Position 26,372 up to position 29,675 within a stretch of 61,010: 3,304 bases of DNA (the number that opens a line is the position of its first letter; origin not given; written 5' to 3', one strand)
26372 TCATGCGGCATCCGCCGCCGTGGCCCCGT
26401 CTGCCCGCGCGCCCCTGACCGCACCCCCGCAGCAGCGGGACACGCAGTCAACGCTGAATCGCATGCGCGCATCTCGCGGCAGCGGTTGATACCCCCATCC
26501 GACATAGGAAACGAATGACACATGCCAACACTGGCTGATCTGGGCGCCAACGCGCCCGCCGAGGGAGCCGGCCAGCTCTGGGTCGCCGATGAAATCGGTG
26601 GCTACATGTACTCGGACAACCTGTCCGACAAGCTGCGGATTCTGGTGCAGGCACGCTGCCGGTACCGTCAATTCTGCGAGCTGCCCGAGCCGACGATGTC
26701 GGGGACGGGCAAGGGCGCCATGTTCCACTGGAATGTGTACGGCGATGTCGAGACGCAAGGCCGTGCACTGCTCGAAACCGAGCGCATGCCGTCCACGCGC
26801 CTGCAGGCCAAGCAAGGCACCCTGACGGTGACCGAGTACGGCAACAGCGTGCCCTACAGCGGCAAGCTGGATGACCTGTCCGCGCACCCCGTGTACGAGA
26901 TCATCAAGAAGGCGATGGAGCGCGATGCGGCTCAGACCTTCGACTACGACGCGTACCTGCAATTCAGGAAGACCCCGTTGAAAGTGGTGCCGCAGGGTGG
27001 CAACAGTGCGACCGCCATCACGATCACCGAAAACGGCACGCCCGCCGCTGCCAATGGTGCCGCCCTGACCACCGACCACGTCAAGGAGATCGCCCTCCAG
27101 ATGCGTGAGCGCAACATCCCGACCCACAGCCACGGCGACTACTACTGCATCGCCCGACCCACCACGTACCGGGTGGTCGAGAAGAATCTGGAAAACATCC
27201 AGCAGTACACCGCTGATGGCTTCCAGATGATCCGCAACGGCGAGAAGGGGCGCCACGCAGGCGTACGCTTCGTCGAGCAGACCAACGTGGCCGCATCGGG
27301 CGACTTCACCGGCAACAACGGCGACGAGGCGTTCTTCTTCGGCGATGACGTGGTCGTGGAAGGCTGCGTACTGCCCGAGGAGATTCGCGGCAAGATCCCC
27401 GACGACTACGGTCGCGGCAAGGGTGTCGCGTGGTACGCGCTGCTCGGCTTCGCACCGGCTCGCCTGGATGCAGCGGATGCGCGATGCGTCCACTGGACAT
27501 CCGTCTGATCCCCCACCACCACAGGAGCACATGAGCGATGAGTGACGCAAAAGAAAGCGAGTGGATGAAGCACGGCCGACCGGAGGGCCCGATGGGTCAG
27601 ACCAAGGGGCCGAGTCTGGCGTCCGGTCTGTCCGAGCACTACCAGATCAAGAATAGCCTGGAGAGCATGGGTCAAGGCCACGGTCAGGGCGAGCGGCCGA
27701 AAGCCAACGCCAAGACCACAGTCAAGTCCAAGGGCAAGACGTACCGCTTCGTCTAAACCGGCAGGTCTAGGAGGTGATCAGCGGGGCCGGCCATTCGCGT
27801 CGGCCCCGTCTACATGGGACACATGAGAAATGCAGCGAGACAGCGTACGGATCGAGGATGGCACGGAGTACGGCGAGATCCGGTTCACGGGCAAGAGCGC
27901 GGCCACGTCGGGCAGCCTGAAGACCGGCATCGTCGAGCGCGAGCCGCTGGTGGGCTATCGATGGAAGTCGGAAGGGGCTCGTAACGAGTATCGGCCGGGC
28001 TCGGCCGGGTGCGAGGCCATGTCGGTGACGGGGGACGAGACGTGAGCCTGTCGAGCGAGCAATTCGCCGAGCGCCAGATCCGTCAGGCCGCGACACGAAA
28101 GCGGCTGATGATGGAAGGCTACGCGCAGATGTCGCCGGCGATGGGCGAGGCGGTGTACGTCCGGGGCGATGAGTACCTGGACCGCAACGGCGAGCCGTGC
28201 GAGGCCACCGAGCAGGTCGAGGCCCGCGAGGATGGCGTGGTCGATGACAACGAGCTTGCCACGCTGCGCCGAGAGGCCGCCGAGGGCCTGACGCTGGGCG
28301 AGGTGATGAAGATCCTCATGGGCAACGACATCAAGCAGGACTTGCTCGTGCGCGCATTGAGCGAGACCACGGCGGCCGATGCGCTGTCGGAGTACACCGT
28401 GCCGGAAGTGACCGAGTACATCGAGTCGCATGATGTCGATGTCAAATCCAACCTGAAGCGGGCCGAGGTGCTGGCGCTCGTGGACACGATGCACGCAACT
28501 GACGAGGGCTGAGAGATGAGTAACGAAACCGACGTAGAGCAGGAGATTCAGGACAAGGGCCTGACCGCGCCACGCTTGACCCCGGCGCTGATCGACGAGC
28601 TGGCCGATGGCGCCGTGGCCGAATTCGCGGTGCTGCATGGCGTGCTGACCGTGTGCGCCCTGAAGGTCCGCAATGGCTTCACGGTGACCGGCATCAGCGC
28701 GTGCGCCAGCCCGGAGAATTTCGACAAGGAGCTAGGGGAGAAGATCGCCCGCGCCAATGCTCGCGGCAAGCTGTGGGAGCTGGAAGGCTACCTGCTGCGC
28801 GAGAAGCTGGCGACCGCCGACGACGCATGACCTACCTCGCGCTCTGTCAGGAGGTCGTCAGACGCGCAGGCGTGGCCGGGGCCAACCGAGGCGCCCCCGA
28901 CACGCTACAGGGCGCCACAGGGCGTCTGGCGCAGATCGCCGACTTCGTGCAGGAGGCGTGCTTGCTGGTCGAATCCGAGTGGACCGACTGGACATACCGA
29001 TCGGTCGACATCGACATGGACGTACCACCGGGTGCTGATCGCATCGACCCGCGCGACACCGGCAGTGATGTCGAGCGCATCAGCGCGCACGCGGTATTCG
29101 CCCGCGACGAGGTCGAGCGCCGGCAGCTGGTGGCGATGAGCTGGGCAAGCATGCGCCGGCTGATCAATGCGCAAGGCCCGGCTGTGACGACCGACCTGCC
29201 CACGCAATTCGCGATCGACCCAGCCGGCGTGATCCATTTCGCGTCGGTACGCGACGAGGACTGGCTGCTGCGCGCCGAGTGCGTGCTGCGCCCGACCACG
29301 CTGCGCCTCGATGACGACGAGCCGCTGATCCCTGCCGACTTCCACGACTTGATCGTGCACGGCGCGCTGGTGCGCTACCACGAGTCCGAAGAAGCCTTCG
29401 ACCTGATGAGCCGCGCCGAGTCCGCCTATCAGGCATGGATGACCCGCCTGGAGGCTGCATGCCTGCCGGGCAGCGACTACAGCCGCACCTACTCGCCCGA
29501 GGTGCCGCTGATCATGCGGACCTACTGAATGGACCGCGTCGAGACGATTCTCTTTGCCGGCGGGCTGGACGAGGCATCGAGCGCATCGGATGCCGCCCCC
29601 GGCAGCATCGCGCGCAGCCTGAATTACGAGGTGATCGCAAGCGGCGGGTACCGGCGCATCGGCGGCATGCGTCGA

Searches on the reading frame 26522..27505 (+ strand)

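Call 13: search_protein_families(library=pfam, proteins=[window:26522-27505:+], max_evalue=0.001)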
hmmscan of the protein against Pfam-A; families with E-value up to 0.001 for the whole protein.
window:26522-27505:+ (328 aa): 1 family
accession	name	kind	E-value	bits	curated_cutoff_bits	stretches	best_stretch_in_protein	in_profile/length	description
PF25209.1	Phage_capsid_4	-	3.1e-05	24.8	27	1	82-316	56-255/262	Phage capsid protein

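Call 14: search_protein_families(library=phrogs, proteins=[window:26522-27505:+], max_evalue=0.001)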
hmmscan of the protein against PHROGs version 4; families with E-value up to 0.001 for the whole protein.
window:26522-27505:+ (328 aa): 2 families
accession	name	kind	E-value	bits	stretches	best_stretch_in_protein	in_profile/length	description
phrog_1357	-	head and packaging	7.8e-13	49.1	1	65-314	65-335/356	major head protein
phrog_267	-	head and packaging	0.00082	19.6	1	164-276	174-279/410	major head protein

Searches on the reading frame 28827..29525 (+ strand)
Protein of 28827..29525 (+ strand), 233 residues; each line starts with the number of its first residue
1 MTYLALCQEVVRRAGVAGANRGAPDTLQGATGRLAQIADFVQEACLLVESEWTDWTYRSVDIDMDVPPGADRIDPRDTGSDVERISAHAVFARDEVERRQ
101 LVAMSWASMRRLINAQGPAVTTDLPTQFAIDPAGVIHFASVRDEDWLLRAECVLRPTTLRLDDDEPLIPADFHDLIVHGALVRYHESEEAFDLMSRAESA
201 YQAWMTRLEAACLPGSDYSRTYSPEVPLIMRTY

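Call 109: search_protein_families(library=pfam, proteins=[window:28827-29525:+], max_evalue=0.05)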
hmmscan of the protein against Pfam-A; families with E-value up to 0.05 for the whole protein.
window:28827-29525:+ (233 aa): 1 family
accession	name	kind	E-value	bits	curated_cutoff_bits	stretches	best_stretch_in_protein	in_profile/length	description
PF24175.2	SU10_adaptor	-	1.5e-08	35.8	27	1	1-216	1-182/194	SU10 adaptor protein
